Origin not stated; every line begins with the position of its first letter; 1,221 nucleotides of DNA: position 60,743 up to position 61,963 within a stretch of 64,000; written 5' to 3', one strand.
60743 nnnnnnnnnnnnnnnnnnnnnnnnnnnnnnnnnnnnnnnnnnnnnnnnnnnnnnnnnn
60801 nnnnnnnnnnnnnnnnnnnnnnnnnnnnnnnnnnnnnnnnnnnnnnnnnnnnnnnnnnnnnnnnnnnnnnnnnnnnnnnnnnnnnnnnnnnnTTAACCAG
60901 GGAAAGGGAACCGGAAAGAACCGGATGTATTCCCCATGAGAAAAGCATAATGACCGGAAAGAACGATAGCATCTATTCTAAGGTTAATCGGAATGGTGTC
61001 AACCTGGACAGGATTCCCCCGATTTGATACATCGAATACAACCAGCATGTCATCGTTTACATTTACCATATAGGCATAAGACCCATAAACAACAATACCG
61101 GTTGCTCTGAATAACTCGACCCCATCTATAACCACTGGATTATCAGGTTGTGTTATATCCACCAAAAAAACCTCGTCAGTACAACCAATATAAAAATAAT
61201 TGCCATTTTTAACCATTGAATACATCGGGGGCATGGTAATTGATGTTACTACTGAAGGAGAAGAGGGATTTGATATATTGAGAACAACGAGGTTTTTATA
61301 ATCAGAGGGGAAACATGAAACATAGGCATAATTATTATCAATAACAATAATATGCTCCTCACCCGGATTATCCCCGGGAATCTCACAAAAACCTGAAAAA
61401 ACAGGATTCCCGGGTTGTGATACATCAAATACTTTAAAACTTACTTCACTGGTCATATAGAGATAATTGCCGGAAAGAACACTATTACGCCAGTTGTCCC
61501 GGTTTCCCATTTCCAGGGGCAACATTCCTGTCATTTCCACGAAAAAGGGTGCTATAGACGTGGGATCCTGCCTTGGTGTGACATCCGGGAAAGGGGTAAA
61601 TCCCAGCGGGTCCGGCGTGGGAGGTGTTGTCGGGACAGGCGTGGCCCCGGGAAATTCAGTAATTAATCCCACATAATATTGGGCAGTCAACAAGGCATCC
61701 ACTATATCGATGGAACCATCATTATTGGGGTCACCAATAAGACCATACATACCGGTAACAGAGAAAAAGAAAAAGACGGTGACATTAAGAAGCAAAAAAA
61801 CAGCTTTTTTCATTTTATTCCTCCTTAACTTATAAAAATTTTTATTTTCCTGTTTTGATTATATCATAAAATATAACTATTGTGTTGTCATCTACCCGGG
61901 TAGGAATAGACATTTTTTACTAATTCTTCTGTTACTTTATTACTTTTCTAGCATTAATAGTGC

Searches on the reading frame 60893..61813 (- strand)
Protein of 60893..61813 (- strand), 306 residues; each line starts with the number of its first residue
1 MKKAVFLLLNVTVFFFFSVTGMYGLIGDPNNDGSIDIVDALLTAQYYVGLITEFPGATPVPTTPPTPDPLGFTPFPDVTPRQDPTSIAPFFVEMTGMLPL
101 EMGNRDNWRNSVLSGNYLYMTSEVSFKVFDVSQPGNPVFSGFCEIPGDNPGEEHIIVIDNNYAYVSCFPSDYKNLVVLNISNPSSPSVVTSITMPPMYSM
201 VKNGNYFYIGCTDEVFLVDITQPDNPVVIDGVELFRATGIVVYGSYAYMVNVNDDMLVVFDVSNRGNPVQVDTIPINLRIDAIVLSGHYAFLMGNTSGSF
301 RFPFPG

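Call 4: search_protein_families(library=pfam, proteins=[window:60893-61813:-], max_evalue=0.01)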
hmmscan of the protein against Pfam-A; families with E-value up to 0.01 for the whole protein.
window:60893-61813:- (306 aa): 2 families
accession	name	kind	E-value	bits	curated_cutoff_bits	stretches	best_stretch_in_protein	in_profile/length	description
PF08309.17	LVIVD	-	2.7e-16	59.1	20.2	3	156-192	7-40/42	LVIVD repeat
PF09826.15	Beta_propel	-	0.0059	15.9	22.4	0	257-304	382-430/495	Beta propeller domain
